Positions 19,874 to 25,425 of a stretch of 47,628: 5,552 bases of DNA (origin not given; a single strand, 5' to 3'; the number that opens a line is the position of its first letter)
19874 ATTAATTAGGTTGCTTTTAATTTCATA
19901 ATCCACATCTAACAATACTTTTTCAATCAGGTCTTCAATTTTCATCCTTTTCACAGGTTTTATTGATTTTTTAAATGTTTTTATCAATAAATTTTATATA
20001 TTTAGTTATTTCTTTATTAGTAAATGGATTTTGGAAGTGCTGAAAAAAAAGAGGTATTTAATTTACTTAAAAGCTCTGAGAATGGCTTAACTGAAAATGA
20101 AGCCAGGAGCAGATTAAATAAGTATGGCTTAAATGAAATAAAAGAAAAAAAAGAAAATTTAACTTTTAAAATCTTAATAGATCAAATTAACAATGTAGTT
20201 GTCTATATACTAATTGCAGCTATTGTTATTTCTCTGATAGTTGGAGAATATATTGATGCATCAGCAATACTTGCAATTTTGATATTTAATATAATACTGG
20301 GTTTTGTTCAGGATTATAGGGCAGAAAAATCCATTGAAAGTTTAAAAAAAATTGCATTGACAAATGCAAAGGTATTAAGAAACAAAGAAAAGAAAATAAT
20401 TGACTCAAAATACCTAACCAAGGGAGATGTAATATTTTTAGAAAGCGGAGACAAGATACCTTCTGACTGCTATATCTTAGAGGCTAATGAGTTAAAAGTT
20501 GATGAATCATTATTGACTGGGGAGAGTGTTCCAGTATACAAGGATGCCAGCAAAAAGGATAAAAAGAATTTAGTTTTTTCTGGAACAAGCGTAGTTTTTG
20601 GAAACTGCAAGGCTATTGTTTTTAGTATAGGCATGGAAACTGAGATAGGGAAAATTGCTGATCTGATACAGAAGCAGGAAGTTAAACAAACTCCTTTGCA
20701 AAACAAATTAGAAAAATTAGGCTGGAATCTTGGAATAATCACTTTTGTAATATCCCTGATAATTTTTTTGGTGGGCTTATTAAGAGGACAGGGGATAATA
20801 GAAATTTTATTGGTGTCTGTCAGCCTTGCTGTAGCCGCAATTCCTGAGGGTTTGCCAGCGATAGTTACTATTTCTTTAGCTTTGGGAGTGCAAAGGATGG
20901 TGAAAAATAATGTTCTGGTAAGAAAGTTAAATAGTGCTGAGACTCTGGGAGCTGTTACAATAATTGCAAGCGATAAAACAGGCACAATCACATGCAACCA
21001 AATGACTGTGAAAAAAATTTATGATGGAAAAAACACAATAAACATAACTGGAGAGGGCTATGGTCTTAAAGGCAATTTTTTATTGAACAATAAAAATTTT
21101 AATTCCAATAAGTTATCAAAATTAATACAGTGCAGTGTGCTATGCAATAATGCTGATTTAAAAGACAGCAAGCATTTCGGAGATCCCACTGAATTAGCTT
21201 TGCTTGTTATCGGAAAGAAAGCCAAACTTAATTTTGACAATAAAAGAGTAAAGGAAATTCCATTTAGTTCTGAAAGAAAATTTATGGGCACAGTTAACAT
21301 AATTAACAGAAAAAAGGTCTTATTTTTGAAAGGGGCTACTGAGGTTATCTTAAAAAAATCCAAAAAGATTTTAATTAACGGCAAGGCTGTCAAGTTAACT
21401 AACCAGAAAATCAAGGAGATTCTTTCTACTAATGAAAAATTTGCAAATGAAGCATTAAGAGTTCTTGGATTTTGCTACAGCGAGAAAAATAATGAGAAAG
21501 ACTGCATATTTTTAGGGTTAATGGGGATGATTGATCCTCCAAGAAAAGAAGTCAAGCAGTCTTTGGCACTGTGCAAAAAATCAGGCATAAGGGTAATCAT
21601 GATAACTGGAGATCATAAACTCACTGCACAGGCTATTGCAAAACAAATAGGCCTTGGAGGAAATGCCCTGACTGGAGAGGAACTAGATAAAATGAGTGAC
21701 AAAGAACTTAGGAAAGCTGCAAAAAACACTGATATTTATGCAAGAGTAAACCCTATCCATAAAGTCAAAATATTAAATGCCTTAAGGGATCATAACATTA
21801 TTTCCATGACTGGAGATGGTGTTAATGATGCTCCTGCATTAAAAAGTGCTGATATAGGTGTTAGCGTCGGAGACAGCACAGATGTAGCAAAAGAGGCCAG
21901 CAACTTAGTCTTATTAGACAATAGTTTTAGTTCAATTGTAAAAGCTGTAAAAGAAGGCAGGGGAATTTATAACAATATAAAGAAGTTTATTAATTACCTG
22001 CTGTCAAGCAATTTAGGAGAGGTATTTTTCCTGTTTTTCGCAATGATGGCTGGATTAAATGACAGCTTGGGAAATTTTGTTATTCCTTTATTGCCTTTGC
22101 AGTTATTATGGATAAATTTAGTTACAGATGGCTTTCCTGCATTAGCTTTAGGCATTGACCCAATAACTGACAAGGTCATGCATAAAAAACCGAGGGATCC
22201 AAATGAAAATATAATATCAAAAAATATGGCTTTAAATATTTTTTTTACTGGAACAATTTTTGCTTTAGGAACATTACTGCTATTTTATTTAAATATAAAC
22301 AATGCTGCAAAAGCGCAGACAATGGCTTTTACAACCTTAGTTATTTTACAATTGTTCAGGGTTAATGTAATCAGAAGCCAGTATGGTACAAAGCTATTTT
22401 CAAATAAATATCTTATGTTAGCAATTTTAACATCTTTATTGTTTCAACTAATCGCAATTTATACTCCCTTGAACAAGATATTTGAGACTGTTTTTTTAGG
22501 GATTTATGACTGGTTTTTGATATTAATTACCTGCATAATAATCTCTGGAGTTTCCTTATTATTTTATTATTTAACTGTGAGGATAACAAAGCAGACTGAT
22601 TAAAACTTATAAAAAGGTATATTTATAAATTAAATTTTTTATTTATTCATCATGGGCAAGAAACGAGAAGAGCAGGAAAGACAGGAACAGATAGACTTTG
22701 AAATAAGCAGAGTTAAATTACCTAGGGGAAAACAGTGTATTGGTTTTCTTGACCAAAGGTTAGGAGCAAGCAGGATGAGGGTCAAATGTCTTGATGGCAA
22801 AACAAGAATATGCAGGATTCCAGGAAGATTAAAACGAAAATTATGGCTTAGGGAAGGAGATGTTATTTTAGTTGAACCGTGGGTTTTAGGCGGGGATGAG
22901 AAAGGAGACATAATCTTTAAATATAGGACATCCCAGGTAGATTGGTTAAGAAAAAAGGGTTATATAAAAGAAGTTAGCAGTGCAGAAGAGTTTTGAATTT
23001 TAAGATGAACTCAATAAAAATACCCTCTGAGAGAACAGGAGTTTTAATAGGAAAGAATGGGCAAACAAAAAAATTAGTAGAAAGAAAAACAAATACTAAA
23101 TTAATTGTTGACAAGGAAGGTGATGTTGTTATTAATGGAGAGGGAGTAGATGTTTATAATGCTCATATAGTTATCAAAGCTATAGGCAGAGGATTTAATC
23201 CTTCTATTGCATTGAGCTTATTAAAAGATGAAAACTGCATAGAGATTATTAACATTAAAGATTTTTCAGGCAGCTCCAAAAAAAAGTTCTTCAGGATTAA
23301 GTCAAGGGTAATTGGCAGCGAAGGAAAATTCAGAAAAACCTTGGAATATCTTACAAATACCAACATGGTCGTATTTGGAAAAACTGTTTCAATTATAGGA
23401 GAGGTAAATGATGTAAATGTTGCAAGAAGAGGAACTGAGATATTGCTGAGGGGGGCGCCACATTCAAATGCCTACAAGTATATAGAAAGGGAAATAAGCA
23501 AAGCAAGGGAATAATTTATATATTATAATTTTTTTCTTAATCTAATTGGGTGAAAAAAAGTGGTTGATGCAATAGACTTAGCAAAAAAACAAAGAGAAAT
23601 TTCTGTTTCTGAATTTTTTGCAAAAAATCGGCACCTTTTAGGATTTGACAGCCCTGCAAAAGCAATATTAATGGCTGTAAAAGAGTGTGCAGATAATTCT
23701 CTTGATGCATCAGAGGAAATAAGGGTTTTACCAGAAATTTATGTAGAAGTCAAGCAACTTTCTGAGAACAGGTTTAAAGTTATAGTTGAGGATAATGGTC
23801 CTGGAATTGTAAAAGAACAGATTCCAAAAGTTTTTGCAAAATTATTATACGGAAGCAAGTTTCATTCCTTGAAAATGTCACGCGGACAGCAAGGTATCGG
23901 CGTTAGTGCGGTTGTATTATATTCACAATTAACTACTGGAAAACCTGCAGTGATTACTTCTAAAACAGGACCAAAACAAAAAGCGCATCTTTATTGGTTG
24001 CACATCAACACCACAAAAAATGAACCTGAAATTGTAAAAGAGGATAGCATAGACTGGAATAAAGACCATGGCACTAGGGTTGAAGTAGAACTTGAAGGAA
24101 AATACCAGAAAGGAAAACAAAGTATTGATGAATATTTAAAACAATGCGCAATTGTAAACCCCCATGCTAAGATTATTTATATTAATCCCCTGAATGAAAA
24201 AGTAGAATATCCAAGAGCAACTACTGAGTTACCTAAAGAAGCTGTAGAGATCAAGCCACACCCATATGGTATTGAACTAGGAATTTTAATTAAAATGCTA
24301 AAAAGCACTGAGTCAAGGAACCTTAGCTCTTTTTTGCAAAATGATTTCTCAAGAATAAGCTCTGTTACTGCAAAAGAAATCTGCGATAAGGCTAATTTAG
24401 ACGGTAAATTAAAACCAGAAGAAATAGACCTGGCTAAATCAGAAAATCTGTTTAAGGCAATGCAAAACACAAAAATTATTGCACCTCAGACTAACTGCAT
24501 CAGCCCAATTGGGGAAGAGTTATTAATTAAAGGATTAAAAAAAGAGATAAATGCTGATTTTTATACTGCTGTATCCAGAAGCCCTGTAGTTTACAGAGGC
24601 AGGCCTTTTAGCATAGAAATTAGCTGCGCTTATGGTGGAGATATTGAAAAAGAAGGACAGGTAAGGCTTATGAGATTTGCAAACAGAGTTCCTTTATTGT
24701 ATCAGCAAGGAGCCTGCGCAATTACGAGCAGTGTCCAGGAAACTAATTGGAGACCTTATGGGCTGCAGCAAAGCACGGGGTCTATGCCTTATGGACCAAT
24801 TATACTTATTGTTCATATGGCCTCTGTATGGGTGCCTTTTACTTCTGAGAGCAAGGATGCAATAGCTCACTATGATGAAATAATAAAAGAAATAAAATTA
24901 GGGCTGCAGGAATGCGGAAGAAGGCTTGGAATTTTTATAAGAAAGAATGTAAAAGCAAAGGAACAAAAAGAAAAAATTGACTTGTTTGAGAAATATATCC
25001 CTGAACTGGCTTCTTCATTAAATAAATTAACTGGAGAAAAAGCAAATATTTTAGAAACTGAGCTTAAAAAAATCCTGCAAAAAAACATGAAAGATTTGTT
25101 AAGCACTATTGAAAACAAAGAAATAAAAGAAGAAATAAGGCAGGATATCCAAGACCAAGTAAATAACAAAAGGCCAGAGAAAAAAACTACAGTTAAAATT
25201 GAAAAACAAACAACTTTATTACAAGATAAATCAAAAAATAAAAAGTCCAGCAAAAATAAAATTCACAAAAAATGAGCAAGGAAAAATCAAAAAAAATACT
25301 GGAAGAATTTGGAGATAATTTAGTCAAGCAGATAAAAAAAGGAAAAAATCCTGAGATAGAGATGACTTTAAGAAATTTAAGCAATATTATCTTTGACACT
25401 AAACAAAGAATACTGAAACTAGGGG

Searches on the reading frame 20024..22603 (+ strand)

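Call 11: search_protein_families(library=pfam, proteins=[window:20024-22603:+], max_evalue=0.00001)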
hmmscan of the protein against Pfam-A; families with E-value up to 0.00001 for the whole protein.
window:20024-22603:+ (859 aa): 5 families
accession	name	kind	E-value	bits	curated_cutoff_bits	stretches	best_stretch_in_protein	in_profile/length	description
PF00122.25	E1-E2_ATPase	-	3.4e-54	183.5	28.1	1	113-295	5-181/181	E1-E2 ATPase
PF00689.26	Cation_ATPase_C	-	3.1e-45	154.5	27.3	1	687-843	2-168/175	Cation transporting ATPase, C-terminus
PF00690.31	Cation_ATPase_N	-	3e-17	62.4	20.4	1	8-70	6-69/69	Cation transporter/ATPase, N-terminus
PF13246.12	Cation_ATPase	-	1.4e-16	60.7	21.7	1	372-449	1-91/91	Cation transport ATPase (P-type)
PF00702.32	Hydrolase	-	1.7e-14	55.1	26.4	1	313-610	3-191/191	haloacid dehalogenase-like hydrolase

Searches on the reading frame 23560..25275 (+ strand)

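Call 11: search_protein_families(library=pfam, proteins=[window:23560-25275:+], max_evalue=0.00001)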
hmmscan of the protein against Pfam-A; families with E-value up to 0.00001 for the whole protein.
window:23560-25275:+ (571 aa): 3 families
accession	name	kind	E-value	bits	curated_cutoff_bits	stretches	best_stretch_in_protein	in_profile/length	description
PF09239.17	Topo-VIb_trans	-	5.3e-61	205.5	24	1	309-472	1-159/159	Topoisomerase VI B subunit, transducer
PF13589.12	HATPase_c_3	-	1.1e-09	38.8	25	1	38-162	5-122/137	Histidine kinase-, DNA gyrase B-, and HSP90-like ATPase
PF02518.31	HATPase_c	-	3.1e-09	37.7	26.4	1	36-135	6-94/111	Histidine kinase-, DNA gyrase B-, and HSP90-like ATPase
